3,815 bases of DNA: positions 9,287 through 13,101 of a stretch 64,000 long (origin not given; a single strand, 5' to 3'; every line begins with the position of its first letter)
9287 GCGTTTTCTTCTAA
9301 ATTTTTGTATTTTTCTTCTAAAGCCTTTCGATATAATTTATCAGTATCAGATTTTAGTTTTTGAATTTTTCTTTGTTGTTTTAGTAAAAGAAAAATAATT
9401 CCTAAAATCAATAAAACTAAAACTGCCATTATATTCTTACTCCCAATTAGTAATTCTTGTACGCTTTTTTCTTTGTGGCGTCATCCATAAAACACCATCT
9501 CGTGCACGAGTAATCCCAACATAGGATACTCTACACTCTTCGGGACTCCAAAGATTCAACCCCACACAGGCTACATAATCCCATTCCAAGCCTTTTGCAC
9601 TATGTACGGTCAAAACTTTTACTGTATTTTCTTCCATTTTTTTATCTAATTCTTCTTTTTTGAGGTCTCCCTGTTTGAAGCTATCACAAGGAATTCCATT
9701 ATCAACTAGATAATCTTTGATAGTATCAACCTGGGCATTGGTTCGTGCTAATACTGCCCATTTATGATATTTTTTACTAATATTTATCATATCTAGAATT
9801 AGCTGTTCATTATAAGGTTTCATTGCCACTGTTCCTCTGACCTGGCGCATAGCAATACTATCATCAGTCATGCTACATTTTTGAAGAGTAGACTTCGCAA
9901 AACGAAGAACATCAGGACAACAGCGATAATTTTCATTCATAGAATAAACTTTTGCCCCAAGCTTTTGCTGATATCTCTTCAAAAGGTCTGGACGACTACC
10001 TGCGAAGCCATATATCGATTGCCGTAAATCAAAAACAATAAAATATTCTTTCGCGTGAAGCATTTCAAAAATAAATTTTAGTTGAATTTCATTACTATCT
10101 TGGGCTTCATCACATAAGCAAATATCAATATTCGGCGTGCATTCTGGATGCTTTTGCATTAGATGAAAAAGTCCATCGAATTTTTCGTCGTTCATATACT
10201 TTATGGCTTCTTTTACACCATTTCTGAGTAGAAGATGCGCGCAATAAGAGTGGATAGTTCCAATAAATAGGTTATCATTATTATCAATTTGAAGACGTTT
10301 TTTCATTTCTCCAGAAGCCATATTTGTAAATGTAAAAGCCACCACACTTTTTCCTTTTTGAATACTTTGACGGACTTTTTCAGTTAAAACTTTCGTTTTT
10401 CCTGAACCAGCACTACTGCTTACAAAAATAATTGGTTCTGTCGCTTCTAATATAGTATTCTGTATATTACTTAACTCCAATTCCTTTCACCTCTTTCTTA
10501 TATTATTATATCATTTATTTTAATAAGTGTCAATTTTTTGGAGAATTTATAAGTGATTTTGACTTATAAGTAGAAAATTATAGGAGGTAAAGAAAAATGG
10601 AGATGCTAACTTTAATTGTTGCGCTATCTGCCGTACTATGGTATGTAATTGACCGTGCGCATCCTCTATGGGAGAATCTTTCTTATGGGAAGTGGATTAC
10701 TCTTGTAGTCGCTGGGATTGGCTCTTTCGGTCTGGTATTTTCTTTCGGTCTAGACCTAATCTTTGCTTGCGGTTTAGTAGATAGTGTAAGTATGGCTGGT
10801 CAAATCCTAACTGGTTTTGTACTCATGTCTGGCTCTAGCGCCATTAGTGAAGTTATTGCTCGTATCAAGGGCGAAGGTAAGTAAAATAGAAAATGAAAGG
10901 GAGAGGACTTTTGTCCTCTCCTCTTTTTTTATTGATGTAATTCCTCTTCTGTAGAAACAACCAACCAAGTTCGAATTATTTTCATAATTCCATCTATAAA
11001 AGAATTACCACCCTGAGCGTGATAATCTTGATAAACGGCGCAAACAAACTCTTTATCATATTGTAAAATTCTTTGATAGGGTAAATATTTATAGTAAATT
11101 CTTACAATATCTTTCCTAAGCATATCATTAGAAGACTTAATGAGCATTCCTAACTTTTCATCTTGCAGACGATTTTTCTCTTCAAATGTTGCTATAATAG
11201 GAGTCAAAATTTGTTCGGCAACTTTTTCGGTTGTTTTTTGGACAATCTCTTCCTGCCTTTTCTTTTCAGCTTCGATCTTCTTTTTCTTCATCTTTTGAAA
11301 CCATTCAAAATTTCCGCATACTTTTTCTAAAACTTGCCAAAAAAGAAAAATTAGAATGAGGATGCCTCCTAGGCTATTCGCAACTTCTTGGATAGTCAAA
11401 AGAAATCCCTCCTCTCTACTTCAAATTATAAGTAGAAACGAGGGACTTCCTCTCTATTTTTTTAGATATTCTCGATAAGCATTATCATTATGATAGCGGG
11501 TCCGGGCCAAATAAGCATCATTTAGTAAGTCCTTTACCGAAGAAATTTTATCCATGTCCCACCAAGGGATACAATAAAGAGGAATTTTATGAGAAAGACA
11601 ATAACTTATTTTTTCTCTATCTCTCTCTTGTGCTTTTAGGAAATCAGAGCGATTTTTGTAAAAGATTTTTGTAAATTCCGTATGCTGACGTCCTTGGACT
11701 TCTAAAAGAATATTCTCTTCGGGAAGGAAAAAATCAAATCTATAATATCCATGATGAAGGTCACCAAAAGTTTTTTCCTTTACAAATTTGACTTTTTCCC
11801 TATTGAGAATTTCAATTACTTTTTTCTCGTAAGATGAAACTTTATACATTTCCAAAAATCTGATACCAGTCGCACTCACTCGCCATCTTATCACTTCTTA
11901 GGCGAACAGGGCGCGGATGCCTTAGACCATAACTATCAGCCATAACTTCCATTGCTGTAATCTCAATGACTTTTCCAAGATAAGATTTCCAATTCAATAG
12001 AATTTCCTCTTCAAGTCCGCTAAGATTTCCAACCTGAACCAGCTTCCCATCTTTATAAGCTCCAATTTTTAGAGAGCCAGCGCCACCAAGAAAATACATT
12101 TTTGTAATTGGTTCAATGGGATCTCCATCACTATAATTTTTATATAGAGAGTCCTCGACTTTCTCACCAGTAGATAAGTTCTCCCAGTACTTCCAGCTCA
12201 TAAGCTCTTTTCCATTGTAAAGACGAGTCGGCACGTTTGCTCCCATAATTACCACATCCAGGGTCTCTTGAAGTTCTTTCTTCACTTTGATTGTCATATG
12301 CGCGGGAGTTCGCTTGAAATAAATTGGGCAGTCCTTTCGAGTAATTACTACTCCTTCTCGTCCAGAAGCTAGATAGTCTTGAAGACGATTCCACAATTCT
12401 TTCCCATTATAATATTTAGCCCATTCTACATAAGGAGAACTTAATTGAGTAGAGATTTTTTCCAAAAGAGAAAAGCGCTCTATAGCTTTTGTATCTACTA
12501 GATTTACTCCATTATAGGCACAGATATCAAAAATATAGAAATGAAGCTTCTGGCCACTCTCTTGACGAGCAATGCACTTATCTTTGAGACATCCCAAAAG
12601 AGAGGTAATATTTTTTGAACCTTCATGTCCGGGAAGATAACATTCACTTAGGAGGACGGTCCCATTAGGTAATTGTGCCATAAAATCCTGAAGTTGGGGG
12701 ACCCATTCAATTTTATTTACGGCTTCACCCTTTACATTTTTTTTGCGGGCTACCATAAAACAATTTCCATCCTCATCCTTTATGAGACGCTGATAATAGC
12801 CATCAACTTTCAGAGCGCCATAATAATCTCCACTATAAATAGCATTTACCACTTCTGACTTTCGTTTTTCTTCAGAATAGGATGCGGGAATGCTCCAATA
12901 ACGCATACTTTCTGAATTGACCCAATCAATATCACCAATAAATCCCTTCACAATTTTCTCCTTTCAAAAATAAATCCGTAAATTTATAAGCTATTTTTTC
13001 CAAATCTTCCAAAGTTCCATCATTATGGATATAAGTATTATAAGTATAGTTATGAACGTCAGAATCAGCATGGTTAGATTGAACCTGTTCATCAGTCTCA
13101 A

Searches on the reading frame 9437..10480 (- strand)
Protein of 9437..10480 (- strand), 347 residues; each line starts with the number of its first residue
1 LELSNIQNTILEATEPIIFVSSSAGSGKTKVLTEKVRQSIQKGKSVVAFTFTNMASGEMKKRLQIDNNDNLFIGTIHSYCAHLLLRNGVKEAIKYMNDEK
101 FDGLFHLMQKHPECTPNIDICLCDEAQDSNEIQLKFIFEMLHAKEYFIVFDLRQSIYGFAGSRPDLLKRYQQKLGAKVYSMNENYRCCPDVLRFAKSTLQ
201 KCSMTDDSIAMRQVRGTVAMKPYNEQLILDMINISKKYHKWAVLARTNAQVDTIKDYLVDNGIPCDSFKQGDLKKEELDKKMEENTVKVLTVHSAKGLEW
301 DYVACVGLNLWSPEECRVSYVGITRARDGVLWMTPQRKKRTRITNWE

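Call 11: search_protein_families(library=phrogs, proteins=[window:9437-10480:-])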
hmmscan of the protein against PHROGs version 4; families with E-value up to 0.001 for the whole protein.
window:9437-10480:- (347 aa): 3 families
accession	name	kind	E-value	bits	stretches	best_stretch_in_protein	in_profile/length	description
phrog_1967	-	DNA, RNA and nucleotide metabolism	3.1e-66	225.5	3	107-267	352-508/776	DNA helicase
phrog_325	-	DNA, RNA and nucleotide metabolism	2.8e-07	30.2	1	10-79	486-549/986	Dda-like helicase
phrog_16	-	DNA, RNA and nucleotide metabolism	1.7e-06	27.5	1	20-290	295-546/986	DNA helicase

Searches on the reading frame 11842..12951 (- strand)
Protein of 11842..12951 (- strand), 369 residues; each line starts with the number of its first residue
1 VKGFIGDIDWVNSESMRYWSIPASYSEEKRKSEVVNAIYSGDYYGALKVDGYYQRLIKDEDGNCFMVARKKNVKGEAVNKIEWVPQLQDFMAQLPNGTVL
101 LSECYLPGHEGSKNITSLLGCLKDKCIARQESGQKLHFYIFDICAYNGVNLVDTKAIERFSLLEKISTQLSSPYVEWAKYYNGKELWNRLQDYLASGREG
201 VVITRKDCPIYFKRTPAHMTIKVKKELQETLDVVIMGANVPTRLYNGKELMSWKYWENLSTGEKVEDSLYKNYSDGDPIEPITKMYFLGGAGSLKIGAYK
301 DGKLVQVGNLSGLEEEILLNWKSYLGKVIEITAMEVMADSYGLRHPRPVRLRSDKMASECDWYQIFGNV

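Call 11: search_protein_families(library=phrogs, proteins=[window:11842-12951:-])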
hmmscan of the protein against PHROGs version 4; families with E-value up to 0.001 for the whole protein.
window:11842-12951:- (369 aa): 1 family
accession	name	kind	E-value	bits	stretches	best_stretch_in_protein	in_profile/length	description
phrog_114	-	DNA, RNA and nucleotide metabolism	6.3e-25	88.8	1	36-355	235-501/634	ATP-dependent DNA ligase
